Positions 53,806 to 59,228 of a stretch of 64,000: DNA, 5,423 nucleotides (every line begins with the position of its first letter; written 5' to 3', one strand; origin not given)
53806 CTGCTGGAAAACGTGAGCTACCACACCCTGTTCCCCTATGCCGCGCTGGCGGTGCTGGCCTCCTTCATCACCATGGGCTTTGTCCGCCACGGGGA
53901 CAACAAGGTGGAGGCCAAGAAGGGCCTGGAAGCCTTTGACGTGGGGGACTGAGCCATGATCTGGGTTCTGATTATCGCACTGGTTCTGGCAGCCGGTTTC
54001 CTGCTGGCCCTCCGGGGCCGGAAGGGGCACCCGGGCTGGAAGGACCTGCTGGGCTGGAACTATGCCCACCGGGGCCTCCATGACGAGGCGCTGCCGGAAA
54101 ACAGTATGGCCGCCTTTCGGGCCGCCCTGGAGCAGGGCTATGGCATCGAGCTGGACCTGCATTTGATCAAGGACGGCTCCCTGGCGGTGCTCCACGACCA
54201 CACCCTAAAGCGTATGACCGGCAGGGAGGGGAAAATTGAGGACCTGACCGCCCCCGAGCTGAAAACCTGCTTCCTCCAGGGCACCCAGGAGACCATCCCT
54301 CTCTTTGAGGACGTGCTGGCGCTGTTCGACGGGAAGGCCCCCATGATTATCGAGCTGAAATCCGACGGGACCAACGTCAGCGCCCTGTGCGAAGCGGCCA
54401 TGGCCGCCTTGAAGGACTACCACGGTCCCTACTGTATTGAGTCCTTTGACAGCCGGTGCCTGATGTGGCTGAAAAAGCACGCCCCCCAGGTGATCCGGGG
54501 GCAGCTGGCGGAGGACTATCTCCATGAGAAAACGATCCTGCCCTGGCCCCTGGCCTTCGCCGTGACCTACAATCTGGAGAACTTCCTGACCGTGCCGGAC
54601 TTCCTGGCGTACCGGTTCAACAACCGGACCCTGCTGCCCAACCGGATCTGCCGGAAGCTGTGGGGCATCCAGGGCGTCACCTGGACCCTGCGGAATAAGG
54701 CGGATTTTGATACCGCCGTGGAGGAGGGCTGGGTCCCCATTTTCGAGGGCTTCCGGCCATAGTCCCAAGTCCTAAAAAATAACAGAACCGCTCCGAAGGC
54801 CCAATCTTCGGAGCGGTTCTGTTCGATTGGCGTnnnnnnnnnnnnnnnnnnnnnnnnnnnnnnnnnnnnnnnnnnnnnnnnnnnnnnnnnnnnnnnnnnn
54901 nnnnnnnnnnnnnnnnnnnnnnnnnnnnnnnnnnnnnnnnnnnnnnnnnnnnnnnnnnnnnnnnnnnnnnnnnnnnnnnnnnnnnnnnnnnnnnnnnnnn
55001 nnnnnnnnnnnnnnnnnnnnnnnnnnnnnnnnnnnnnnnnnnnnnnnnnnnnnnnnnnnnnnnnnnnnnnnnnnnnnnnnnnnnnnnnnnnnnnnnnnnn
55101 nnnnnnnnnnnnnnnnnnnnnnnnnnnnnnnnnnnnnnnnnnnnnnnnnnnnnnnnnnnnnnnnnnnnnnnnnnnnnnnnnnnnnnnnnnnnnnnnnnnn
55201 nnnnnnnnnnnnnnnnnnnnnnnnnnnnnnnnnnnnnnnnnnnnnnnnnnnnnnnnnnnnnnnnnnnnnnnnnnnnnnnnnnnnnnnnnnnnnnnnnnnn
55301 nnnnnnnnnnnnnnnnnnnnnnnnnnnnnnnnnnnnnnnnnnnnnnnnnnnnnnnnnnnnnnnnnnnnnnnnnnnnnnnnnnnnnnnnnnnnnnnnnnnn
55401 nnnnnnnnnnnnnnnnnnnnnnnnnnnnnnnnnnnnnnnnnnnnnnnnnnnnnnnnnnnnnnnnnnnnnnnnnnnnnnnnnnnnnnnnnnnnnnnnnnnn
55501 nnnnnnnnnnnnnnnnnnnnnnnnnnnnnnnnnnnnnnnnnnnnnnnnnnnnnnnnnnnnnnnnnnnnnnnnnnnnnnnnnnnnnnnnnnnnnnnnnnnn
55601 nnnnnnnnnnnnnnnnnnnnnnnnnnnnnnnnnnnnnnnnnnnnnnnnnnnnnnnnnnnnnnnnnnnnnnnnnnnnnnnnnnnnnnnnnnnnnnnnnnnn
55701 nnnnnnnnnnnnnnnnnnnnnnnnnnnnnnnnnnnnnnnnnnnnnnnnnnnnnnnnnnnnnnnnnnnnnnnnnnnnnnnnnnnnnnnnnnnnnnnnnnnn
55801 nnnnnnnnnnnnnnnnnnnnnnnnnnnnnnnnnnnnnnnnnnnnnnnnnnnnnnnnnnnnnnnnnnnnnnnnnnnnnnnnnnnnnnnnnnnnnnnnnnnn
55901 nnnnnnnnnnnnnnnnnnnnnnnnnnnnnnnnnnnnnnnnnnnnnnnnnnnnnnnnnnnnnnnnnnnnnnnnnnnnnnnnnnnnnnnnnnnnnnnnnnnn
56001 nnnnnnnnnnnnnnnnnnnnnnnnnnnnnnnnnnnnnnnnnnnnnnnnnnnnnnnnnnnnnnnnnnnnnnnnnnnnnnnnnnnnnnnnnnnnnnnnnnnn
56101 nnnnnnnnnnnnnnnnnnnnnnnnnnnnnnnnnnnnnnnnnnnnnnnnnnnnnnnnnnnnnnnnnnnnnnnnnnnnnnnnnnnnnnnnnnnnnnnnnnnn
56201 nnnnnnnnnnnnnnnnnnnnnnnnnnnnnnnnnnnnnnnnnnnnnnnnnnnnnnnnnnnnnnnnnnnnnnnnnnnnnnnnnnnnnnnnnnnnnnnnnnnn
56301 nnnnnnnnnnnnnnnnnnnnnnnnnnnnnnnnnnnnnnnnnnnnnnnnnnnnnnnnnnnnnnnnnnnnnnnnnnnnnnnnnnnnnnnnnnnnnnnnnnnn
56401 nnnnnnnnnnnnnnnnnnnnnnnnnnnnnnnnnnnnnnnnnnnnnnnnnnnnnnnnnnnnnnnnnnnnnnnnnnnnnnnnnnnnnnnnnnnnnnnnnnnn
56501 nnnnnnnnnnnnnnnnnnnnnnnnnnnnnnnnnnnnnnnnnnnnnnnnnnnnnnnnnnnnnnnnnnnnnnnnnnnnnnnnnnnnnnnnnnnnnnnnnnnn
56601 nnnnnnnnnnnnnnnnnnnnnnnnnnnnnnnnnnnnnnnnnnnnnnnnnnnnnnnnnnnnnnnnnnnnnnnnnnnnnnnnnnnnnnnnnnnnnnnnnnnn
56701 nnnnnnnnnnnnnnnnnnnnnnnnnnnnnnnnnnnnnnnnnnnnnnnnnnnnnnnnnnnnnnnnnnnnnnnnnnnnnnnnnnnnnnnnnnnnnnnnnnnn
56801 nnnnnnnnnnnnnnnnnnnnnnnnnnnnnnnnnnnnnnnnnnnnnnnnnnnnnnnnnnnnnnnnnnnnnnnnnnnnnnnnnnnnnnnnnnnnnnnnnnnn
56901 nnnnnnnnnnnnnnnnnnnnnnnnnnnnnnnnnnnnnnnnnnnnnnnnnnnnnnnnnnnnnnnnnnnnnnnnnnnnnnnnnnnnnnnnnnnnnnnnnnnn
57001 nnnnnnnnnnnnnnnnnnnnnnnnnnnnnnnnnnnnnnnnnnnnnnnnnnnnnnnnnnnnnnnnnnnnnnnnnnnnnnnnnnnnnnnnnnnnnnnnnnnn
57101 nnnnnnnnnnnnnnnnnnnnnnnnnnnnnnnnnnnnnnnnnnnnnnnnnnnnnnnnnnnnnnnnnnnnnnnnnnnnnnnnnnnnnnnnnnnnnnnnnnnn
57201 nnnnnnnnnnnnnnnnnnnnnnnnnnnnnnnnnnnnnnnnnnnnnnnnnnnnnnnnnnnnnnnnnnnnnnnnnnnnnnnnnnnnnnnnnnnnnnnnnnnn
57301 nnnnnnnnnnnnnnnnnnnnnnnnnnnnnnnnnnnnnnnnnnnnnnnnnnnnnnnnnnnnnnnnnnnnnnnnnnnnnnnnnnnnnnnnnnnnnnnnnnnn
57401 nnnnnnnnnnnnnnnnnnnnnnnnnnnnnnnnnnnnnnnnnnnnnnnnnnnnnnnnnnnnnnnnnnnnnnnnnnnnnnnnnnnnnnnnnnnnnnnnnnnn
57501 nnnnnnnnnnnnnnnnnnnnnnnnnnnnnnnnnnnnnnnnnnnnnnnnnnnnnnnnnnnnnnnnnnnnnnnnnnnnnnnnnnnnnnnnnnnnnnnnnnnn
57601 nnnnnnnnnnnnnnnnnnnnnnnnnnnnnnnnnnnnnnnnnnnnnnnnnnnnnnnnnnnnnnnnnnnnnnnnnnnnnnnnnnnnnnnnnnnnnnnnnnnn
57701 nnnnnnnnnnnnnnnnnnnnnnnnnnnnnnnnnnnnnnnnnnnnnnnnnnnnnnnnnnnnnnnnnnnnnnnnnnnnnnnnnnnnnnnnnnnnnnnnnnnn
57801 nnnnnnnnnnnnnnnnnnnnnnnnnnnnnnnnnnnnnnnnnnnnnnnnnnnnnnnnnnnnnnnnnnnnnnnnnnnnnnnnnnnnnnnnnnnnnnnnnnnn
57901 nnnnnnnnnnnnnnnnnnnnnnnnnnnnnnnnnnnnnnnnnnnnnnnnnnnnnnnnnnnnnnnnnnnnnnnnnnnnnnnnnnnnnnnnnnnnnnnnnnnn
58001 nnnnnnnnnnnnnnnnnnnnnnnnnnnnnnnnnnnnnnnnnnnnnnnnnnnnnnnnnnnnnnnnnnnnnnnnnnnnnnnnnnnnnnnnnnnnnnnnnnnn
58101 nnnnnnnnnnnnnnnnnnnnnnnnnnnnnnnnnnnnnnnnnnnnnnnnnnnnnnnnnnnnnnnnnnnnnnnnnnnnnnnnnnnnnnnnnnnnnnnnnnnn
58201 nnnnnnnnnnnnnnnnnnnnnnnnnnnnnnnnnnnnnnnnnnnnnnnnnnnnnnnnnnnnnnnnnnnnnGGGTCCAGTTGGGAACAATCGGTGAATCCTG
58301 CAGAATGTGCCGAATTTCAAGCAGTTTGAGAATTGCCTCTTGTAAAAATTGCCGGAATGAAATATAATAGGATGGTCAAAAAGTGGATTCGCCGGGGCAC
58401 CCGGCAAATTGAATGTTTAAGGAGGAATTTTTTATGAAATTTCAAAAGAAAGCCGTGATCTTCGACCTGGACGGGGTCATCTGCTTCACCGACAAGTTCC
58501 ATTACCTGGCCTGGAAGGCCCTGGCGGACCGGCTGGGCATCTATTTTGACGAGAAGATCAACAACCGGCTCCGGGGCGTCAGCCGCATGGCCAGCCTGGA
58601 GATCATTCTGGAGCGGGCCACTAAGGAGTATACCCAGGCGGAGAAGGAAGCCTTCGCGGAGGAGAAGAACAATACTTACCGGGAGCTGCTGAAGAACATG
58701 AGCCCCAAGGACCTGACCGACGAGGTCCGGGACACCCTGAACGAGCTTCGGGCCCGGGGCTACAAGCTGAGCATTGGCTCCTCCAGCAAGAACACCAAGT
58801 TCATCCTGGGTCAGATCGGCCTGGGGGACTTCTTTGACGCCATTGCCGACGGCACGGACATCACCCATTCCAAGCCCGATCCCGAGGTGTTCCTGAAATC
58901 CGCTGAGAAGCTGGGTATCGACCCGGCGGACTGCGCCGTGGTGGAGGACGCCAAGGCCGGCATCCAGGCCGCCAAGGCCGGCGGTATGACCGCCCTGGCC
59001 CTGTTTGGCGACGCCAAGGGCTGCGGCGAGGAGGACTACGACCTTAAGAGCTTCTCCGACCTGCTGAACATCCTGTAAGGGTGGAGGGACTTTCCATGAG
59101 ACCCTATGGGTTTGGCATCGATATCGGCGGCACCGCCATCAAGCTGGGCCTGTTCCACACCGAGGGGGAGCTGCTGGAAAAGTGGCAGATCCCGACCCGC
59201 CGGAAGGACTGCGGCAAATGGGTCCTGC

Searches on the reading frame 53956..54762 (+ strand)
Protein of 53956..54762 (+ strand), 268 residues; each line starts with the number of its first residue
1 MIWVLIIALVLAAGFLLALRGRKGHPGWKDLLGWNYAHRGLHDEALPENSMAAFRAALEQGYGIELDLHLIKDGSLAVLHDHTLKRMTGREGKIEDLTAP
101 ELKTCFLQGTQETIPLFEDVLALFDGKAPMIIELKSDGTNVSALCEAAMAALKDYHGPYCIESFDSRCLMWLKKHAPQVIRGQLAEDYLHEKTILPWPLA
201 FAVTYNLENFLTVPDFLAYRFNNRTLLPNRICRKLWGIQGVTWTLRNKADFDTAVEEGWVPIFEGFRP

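Call 35: search_protein_families(library=pfam, proteins=[window:53956-54762:+], max_evalue=0.00001)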
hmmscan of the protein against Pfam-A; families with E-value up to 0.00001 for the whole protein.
window:53956-54762:+ (268 aa): 1 family
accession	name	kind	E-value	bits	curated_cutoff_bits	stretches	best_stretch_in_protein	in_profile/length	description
PF03009.23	GDPD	-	2e-23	84.2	23.6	1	38-262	1-237/244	Glycerophosphoryl diester phosphodiesterase family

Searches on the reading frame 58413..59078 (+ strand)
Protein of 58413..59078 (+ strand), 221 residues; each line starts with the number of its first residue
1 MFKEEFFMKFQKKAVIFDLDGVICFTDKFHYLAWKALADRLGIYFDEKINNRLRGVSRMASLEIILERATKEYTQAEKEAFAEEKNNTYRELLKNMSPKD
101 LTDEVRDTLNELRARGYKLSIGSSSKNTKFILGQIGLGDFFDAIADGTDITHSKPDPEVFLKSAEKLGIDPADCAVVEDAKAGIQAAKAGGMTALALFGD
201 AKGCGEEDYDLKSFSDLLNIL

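Call 35: search_protein_families(library=pfam, proteins=[window:58413-59078:+], max_evalue=0.00001)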
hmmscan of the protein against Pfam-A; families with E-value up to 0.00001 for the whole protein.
window:58413-59078:+ (221 aa): 2 families
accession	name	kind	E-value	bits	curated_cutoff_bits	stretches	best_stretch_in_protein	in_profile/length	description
PF00702.32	Hydrolase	-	9e-29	101.7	26.4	1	13-191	2-191/191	haloacid dehalogenase-like hydrolase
PF13419.12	HAD_2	-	5.5e-27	95.5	23.8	1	15-196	1-177/178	Haloacid dehalogenase-like hydrolase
